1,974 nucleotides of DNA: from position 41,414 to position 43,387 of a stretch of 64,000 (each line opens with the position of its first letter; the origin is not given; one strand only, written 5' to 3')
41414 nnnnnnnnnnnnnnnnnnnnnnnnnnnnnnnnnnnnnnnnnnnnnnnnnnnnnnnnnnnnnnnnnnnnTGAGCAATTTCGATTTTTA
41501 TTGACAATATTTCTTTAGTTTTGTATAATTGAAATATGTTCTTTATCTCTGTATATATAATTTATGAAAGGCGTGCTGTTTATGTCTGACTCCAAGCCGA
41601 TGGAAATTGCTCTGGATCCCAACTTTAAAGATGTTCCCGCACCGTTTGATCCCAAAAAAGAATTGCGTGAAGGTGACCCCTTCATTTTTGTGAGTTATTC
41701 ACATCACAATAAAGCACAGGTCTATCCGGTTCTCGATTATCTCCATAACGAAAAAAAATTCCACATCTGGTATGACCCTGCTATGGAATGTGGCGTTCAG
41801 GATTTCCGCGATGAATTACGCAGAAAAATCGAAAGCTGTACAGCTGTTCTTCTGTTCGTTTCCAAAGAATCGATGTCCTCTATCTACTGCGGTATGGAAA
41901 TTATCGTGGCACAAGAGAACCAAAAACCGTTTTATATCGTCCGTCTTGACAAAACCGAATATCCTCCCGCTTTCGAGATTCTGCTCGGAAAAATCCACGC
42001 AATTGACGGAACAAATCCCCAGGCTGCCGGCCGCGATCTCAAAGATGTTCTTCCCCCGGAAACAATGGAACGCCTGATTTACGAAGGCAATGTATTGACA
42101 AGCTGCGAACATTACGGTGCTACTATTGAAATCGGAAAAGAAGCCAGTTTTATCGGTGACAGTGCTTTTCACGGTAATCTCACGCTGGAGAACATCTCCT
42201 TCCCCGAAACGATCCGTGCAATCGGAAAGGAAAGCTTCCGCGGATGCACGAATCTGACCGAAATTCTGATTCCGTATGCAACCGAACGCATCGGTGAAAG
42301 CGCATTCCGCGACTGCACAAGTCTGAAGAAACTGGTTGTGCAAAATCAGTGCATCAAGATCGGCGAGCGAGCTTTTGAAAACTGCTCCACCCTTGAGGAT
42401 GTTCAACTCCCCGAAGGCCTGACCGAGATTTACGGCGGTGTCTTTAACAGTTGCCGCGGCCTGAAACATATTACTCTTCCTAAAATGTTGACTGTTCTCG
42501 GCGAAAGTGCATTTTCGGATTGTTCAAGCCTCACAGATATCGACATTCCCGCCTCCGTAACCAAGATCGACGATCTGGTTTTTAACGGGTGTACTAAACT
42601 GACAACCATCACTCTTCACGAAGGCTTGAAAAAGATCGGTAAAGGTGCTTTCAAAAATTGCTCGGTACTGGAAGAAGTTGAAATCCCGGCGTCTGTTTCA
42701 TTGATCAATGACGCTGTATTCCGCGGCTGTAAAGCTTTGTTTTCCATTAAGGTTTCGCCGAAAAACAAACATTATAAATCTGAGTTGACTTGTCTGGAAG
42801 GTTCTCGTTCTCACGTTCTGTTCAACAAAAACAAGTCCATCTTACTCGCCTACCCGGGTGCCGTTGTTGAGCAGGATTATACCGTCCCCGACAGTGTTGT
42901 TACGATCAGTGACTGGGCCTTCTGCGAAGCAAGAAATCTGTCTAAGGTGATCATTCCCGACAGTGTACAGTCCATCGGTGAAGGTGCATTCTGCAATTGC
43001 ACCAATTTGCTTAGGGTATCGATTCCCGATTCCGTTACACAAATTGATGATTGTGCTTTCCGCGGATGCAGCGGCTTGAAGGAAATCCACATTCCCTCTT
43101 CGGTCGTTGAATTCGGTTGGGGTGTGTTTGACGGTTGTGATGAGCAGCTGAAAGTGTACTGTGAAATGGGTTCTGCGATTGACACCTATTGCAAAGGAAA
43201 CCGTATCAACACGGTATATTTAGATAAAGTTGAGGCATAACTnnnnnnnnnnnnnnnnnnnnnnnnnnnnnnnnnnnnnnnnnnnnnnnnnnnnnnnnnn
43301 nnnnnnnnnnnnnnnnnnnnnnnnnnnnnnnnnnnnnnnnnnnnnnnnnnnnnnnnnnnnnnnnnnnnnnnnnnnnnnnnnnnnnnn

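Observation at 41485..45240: Low-GC three-gene operon: cytosolic TIR-LRR protein + ArsB/CitMHS-type permease + double AdoMetDC-fold protein, wedged between the FtsEX/M23 array and metH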

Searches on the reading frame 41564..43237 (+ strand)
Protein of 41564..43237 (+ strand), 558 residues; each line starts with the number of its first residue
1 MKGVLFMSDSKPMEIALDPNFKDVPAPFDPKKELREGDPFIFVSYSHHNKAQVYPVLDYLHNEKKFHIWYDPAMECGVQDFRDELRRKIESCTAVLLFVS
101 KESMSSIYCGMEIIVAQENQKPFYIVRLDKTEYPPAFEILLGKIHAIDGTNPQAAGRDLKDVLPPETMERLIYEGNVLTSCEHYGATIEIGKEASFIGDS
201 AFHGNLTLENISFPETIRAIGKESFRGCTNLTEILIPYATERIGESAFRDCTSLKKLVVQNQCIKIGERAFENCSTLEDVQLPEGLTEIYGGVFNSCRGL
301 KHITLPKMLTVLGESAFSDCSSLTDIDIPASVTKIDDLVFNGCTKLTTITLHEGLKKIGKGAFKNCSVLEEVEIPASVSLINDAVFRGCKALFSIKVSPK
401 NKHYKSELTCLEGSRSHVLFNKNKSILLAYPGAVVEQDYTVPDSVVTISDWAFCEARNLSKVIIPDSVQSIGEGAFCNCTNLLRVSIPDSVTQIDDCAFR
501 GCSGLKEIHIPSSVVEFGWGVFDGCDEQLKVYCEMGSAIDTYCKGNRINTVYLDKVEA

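Call 3: search_protein_families(library=pfam, proteins=[window:41564-43237:+], max_evalue=0.01)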
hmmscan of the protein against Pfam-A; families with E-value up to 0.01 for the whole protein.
window:41564-43237:+ (558 aa): 6 families
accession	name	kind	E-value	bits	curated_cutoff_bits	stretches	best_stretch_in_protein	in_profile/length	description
PF13306.12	LRR_5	-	1.1e-81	271.4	27.7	3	197-324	3-127/127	BspA type Leucine rich repeat region (6 copies)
PF13676.11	TIR_2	-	1.2e-15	58.5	28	1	41-152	1-111/122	TIR domain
PF13855.12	LRR_8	-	2.5e-14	53.2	27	0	286-328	13-56/61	Leucine rich repeat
PF23952.1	LRR_EndoS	-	3.8e-06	27.5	27.9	0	315-374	53-113/116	Endo-beta-N-acetylglucosaminidase EndoS LRR domain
PF12799.13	LRR_4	-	0.00046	20.8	27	0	321-350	9-40/44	Leucine Rich repeats (2 copies)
PF08937.16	ThsB_TIR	-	0.0073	17.1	21.2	0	42-132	1-99/100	Thoeris protein ThsB, TIR-like domain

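Call 4: search_protein_families(library=ncbifam, proteins=[window:41564-43237:+], max_evalue=0.01)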
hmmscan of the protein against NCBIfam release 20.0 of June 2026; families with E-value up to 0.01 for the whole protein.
window:41564-43237:+ (558 aa): 3 families
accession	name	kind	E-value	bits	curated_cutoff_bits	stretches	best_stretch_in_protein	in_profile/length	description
NF047961.1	adhesin_HupY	equivalog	1.1e-31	109.8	1250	3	171-273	176-275/978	leucine-rich repeat adhesin HupY/LrrG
NF045861.1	glide_Gli349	exception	2e-17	61.3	1750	2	250-324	2675-2747/3169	gliding machinery surface structure protein Gli349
TIGR02167.2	Liste_lipo_26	repeat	3.1e-08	33.2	30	0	339-351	1-13/26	PARCEL repeat-containing surface protein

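Call 5: search_protein_families(library=padloc, proteins=[window:41564-43237:+], max_evalue=0.01)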
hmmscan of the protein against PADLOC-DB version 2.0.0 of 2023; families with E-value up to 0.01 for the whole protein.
window:41564-43237:+ (558 aa): 4 families
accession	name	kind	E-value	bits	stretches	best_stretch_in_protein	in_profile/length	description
PDLC00420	ThsB1|ThsB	-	0.00032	18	1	41-110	4-75/319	TIR-like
PDLC02012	SAVED5--SAVED_TIR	-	0.00054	17.2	1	36-109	9-83/404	-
PDLC00436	ThsB1|ThsB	-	0.0017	15.9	1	40-119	37-119/183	TIR-like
PDLC00426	ThsB1|ThsB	-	0.003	14.9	1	41-127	240-332/352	TIR-like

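Call 38: find_homologous_proteins(query=window:41564-43237:+)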
Query window:41564-43237:+ (558 aa): 6099 proteins with E <= 0.001 among 8000 candidates; the best 120 are listed.
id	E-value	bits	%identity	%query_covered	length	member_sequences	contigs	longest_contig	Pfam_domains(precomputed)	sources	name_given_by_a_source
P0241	0.0e+0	1276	100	99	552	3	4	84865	PF13306.13,PF13676.12,PF13855.13,PF23952.2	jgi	-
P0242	9.7e-201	686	59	93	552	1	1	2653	PF13306.13,PF12799.14,PF13676.12,PF13855.13,PF23952.2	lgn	-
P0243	1.0e-199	683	58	97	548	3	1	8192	PF13306.13,PF13676.12,PF13855.13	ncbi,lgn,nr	ncbi:MAG: leucine-rich repeat protein [Acutalibacteraceae bacterium]|nr:leucine-rich repeat protein 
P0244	1.3e-199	683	59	92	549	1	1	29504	PF13306.13,PF13676.12,PF13855.13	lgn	-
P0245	2.2e-199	682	59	93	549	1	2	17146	PF13306.13,PF13676.12,PF13855.13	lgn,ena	-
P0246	9.8e-199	680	57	96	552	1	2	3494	PF13306.13,PF13676.12,PF13855.13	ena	-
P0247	2.1e-198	679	59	92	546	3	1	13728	PF13306.13,PF13676.12,PF13855.13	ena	-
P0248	2.7e-198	678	58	93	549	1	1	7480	PF13306.13,PF13676.12,PF13855.13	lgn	-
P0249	2.8e-198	678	58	93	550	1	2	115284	PF13306.13,PF13676.12,PF13855.13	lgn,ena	-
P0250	2.9e-198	678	58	93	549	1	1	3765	PF13306.13,PF13676.12,PF13855.13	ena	-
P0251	2.9e-198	678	58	93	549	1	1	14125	PF13306.13,PF13676.12,PF13855.13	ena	-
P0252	3.0e-198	678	58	93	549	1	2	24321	PF13306.13,PF13676.12,PF13855.13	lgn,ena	-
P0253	3.1e-198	678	59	93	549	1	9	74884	PF13306.13,PF13676.12,PF13855.13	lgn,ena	-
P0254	3.3e-198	678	59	93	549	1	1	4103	PF13306.13,PF13676.12,PF13855.13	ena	-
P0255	3.3e-198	678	59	93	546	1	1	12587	PF13306.13,PF13676.12,PF13855.13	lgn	-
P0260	4.7e-198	677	58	93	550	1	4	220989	PF13306.13,PF13676.12,PF13855.13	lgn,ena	-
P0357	3.9e-194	665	56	96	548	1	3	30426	PF13306.13,PF13676.12,PF13855.13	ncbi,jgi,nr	ncbi:MAG: TIR domain-containing protein [Ruminococcaceae bacterium]|nr:TIR domain-containing protein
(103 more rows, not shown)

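Call 41: find_encoding_contigs(protein=P0260, flank=7000, max_places=2)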
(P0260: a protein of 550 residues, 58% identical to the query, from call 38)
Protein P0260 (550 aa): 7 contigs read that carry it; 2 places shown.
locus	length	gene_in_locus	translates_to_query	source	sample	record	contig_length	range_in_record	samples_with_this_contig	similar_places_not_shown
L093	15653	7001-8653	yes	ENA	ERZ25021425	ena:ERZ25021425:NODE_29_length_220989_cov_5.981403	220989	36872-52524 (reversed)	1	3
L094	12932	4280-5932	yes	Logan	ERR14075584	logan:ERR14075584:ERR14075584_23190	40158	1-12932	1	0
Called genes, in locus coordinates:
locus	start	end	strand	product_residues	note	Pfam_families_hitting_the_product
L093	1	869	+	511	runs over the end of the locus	PF07714:PK_Tyr_Ser-Thr, PF00069:Pkinase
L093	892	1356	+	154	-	-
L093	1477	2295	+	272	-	-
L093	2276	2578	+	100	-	-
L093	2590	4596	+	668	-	PF00004:AAA, PF17866:AAA_lid_6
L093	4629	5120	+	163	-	-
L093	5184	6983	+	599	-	-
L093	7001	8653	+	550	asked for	PF13676:TIR_2, PF13306:LRR_5, PF13855:LRR_8 (faint), PF13306:LRR_5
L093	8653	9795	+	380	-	PF03600:CitMHS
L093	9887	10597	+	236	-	PF01427:Peptidase_M15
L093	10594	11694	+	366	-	-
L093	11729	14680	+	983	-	PF01582:TIR (weak), PF13676:TIR_2, PF12917:YfbR-like (faint), PF13023:HD_3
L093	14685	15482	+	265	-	PF08937:ThsB_TIR (weak), PF13676:TIR_2, PF13828:DUF4190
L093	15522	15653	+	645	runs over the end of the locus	PF00069:Pkinase, PF07714:PK_Tyr_Ser-Thr, PF03109:ABC1 (faint)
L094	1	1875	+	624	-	?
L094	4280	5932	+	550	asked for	PF13676:TIR_2, PF13306:LRR_5, PF13855:LRR_8 (faint), PF13306:LRR_5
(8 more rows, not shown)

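Call 42: find_encoding_contigs(protein=P0357, flank=7000, max_places=2)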
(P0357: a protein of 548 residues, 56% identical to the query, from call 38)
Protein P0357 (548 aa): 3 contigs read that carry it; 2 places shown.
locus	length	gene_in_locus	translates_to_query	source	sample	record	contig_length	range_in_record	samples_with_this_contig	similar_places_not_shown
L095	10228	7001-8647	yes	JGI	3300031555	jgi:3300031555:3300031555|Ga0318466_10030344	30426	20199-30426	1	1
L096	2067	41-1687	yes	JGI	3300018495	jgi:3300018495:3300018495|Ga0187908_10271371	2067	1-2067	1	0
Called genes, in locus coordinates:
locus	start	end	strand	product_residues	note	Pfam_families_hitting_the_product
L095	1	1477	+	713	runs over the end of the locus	PF02369:Big_1 (weak), PF02690:Na_Pi_cotrans, PF01895:PhoU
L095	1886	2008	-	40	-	-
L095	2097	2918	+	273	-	PF09997:DUF2238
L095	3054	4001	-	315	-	-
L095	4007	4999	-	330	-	PF01156:IU_nuc_hydro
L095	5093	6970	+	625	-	-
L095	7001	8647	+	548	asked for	PF13676:TIR_2, PF13306:LRR_5, PF13855:LRR_8 (faint), PF13306:LRR_5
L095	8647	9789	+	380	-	PF03600:CitMHS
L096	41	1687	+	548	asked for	PF13676:TIR_2, PF13306:LRR_5, PF13855:LRR_8 (faint), PF13306:LRR_5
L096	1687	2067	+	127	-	?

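Call 48: find_related_loci(query=A2, collection=metagenome_contigs, flank=7000)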
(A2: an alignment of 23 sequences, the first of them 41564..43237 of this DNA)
Query A2 (558 aa) in metagenome_contigs; peptide patterns used: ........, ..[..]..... (x = any residue, [..] = any of these).
237 stretches matched a pattern; 77 encode a relative of the query (tblastn E <= 1e-3); 77 distinct loci.
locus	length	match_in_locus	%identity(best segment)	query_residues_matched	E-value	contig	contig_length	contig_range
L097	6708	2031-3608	58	10-555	0e+0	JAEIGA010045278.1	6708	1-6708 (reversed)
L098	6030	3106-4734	56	1-548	0e+0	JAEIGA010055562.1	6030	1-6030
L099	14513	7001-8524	58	38-548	0e+0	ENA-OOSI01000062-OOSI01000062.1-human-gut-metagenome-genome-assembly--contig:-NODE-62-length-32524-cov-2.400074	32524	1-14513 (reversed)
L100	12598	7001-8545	56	38-558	0e+0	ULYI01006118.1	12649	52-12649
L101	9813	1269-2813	56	38-558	0e+0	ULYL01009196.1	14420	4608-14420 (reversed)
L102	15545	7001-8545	56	38-558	0e+0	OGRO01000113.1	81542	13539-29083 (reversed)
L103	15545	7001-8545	56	38-558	0e+0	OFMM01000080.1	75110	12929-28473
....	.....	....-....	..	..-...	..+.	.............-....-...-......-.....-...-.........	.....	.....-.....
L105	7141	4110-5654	56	38-558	0e+0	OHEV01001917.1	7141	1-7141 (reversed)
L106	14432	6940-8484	56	38-558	0e+0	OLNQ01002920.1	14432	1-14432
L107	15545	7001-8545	56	38-558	0e+0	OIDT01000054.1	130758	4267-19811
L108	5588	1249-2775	57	38-549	0e+0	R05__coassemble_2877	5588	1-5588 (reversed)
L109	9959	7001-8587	55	21-548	0e+0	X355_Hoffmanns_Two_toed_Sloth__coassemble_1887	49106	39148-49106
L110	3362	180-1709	55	37-548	0e+0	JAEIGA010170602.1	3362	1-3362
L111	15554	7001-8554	56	38-558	0e+0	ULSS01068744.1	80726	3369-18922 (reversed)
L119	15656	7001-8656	52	1-558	0e+0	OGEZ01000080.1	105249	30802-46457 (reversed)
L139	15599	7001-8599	52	22-549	2e-176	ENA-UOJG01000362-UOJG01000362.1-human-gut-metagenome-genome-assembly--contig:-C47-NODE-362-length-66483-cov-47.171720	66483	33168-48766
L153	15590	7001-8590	44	39-549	4e-133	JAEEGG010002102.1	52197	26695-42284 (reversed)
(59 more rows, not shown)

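Call 62: search_protein_families(library=pfam, proteins=[L093:5184-6980:+, L139:4925-6964:+, L111:8653-10173:+, L111:10213-12570:+, L153:8713-12006:+, L153:5587-6891:+, L119:2582-6928:+, L102:5509-6879:+, L119:9953-11707:+], max_evalue=0.1)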
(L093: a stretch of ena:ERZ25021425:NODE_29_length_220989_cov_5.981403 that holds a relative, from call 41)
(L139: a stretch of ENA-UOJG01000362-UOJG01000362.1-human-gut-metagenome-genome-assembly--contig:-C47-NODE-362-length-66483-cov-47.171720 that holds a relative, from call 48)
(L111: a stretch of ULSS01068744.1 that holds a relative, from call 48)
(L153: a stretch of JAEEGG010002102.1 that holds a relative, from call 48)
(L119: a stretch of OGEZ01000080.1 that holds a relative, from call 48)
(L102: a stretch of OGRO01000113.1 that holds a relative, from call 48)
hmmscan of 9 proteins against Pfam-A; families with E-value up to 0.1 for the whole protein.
L093:5184-6980:+ (599 aa): 2 families
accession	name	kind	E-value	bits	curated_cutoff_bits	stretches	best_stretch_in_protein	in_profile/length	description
PF02254.24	TrkA_N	-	0.032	15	23.8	0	407-453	64-106/116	TrkA-N domain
PF19192.6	Response_reg_2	-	0.032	14.8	27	1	157-245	42-113/180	Response receiver domain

L139:4925-6964:+ (680 aa): 0 families

L111:8653-10173:+ (507 aa): 1 family
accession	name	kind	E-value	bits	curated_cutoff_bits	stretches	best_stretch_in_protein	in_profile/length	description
PF02674.22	Colicin_V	-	0.012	16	29.3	1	26-169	3-119/144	Colicin V production protein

L111:10213-12570:+ (786 aa): 1 family
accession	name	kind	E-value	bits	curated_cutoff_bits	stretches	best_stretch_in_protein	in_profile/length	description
PF02026.21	RyR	-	0.0001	22.9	27.4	1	740-784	27-71/91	RyR domain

L153:8713-12006:+ (1098 aa): 4 families
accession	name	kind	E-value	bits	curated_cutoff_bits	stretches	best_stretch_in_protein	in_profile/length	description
PF13676.11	TIR_2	-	1.2e-11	45.6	28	1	9-121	1-106/122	TIR domain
PF03781.23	FGE-sulfatase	-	3.3e-05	24.1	23.3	1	730-818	110-211/255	Sulfatase-modifying factor enzyme 1-like domain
PF01582.25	TIR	-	0.0044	17.3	21.3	1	23-71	19-68/179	TIR domain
PF08937.16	ThsB_TIR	-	0.007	17.2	21.2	1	76-104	71-99/100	Thoeris protein ThsB, TIR-like domain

L153:5587-6891:+ (435 aa): 5 families
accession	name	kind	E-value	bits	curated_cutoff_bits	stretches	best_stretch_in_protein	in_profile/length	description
PF03600.22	CitMHS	-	3.6e-36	125.4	31.9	1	37-377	13-335/336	Citrate transporter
PF02040.21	ArsB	-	3.2e-21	76.6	22.2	1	12-434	8-422/423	Arsenical pump membrane protein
PF03605.20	DcuA_DcuB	-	0.0076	15.7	27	1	67-217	40-191/368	Anaerobic c4-dicarboxylate membrane transporter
PF21291.3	CYNS_N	-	0.046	14.1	27.1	0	306-329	31-54/69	Cyanate hydratase, N-terminal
PF21724.2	DUF6861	-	0.059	13.2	28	0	370-402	46-78/194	Family of unknown function (DUF6861)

L119:2582-6928:+ (1449 aa): 2 families
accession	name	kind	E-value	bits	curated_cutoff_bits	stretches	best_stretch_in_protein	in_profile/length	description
PF20573.4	DUF6782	-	0.018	14.8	27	1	1335-1363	78-106/241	Putative metallopeptidase family (DUF6782)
PF12773.13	DZR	-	0.021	15.5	27.3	1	1228-1272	7-40/45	Double zinc ribbon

L102:5509-6879:+ (457 aa): 3 families
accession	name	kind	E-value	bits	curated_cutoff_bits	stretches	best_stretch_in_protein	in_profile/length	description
PF15915.11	BAT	-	0.0098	16.1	25.8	1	153-242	40-127/156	GAF and HTH_10 associated domain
PF12773.13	DZR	-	0.046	14.3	27.3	0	2-36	15-44/45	Double zinc ribbon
PF13229.12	Beta_helix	-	0.06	13.4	25.9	0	329-435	10-113/158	Right handed beta helix region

L119:9953-11707:+ (585 aa): 11 families
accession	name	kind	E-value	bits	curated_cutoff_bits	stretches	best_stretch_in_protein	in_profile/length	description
PF00664.28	ABC_membrane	-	4.2e-49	168.1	28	1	28-296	3-273/274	ABC transporter transmembrane region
PF00005.33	ABC_tran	-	5.3e-34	118.2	25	1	359-508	1-137/137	ABC transporter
PF02463.25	SMC_N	-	1.8e-07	31.2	40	1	445-551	135-212/220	RecF/RecN/SMC N terminal domain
PF13191.12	AAA_16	-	0.0033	18.4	32.6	1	366-533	19-166/167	AAA ATPase domain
PF13401.12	AAA_22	-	0.013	16.2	27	1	372-417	8-52/130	AAA domain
PF13558.12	SbcC_Walker_B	-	0.036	14.7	27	0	465-521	18-87/90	SbcC/RAD50-like, Walker B motif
PF13555.12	AAA_29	-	0.037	14.2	27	1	366-385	19-38/61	P-loop containing region of AAA domain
PF22039.1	HUTI_composite_bact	-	0.047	13.8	25.5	0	548-567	3-22/26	Imidazolonepropionase-like composite domain, bacteria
PF03266.21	NTPase_1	-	0.064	13.5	23.9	1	372-453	2-85/168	NTPase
PF20703.3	nSTAND1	-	0.064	13.3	27.1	0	362-416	26-82/379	Novel STAND NTPase 1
PF03193.22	RsgA_GTPase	-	0.069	13.4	30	0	361-389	99-126/174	RsgA GTPase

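Call 63: search_protein_families(library=padloc, proteins=[L093:5184-6980:+, L139:4925-6964:+, L111:8653-10173:+, L111:10213-12570:+, L153:8713-12006:+, L153:5587-6891:+, L119:2582-6928:+, L102:5509-6879:+, L119:9953-11707:+], max_evalue=0.1)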
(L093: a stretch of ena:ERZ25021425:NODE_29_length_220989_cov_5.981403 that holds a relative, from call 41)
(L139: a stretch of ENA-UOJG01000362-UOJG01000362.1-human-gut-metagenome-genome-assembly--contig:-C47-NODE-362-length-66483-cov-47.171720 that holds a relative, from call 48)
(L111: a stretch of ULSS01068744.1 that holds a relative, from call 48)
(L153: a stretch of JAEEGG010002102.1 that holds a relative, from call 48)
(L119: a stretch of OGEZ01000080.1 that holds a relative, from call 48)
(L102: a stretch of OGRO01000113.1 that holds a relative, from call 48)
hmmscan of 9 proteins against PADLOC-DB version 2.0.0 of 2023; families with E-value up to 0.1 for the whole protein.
L093:5184-6980:+ (599 aa): 0 families

L139:4925-6964:+ (680 aa): 0 families

L111:8653-10173:+ (507 aa): 0 families

L111:10213-12570:+ (786 aa): 0 families

L153:8713-12006:+ (1098 aa): 8 families
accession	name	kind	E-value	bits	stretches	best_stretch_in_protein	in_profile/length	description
PDLC02421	Aga_TIR-PNTD1-PNTD2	-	2e-05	21.9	1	6-95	3-95/430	Class I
PDLC02403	Aga_TIR-PNTD1-PNTD2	-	0.00032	17.9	1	6-92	2-85/443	Class I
PDLC05062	PDC-S66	-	0.00034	18.2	1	3-72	145-215/282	-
PDLC03859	LmuB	-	0.0022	15.3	1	203-523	205-480/611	-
PDLC00434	ThsB1|ThsB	-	0.0036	14.4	1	8-96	140-224/396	TIR-like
PDLC03129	Specificity_I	-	0.015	12.1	0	133-162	195-224/431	Type I specificity subunit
PDLC00255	LmuB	-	0.016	12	1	305-377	256-326/550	AAA ATPase domain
PDLC00418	ThsB1|ThsB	-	0.032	12.1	1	76-105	76-105/155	TIR-like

L153:5587-6891:+ (435 aa): 0 families

L119:2582-6928:+ (1449 aa): 0 families

L102:5509-6879:+ (457 aa): 1 family
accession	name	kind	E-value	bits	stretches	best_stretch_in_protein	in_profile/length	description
PDLC01574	typeIV_Cas8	-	0.0065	14.4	1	2-63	20-81/213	CAS-IV-A; effector_LS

L119:9953-11707:+ (585 aa): 2 families
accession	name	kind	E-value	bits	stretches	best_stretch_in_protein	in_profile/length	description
PDLC04135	mad3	-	5.4e-29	99.9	2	460-575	247-360/374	mads_3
PDLC04140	mad8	-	1.2e-07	29.6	1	354-525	12-220/314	mads_8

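Call 80: search_protein_families(library=pfam, proteins=[L093:11729-14677:+, L093:9887-10594:+, L093:10594-11691:+, L093:2590-4593:+], max_evalue=0.001)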
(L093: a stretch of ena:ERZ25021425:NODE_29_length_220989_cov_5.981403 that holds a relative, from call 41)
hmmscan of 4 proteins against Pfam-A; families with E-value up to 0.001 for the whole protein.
L093:11729-14677:+ (983 aa): 5 families
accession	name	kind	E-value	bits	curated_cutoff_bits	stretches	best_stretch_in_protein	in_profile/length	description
PF13023.12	HD_3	-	6.9e-24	85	22.5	1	795-942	3-145/165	HD domain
PF13676.11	TIR_2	-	6.5e-18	65.8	28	1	7-117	1-111/122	TIR domain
PF01582.25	TIR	-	3e-06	27.6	21.3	1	16-86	15-85/179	TIR domain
PF12917.13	YfbR-like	-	2.4e-05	24.5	25.9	1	794-875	7-88/182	5'-deoxynucleotidase YfbR-like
PF08937.16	ThsB_TIR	-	0.00043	21.1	21.2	0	48-90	50-92/100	Thoeris protein ThsB, TIR-like domain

L093:9887-10594:+ (236 aa): 1 family
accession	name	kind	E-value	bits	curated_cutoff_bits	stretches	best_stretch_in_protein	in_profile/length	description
PF01427.22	Peptidase_M15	-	2.4e-18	67.1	27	1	56-216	39-189/199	D-ala-D-ala dipeptidase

L093:10594-11691:+ (366 aa): 0 families

L093:2590-4593:+ (668 aa): 3 families
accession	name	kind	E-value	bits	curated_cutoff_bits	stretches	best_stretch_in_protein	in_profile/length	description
PF00004.35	AAA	-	7.9e-19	68.8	21.2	1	431-563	3-130/131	ATPase family associated with various cellular activities (AAA)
PF17866.7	AAA_lid_6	-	1.1e-08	35.4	24.3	1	588-645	3-60/60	AAA lid domain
PF05496.18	RuvB_N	-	0.00016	21.9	27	0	392-453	5-60/159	Holliday junction DNA helicase RuvB P-loop domain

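Call 99: search_protein_families(library=padloc, proteins=[L093:2590-4593:+, L093:11729-14677:+, L093:14685-15479:+], max_evalue=0.001)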
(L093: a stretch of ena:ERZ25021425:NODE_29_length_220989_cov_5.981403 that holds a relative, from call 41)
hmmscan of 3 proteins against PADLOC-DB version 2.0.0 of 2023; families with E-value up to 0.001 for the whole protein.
L093:2590-4593:+ (668 aa): 4 families
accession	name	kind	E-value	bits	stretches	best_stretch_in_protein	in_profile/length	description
PDLC04232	IetA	-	4.6e-06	24.3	1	383-542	72-228/330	-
PDLC00915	TRIP13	-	6e-05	20.6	0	431-447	68-84/302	TRIP13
PDLC03838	DolB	-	7.8e-05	20.1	0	407-457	149-196/375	-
PDLC02196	IetA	-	0.00021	18.9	1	400-451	95-147/374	-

L093:11729-14677:+ (983 aa): 4 families
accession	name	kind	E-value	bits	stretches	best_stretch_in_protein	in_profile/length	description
PDLC00436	ThsB1|ThsB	-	1.9e-06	25.5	1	4-86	35-121/183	TIR-like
PDLC02012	SAVED5--SAVED_TIR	-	4.8e-06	23.9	1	4-171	13-168/404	-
PDLC00434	ThsB1|ThsB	-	1.4e-05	22.3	1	6-85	140-220/396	TIR-like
PDLC00419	ThsB1|ThsB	-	0.00057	17.7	0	5-103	28-135/165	TIR-like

L093:14685-15479:+ (265 aa): 8 families
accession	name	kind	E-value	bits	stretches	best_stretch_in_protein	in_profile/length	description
PDLC02012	SAVED5--SAVED_TIR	-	5e-09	33.7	1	4-82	14-93/404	-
PDLC05062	PDC-S66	-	1.6e-07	29.1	1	3-89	148-239/282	-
PDLC02421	Aga_TIR-PNTD1-PNTD2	-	5.5e-06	23.7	1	3-87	3-95/430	Class I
PDLC00436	ThsB1|ThsB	-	2.4e-05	21.9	1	4-80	36-116/183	TIR-like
PDLC00418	ThsB1|ThsB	-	0.00037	18.4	0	51-89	59-97/155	TIR-like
PDLC00425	ThsB1|ThsB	-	0.00037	17.7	1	49-105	304-360/389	TIR-like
PDLC02403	Aga_TIR-PNTD1-PNTD2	-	0.00049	17.3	1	6-82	5-83/443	Class I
PDLC00423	ThsB1|ThsB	-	0.00058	17.6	1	4-80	36-117/190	TIR-like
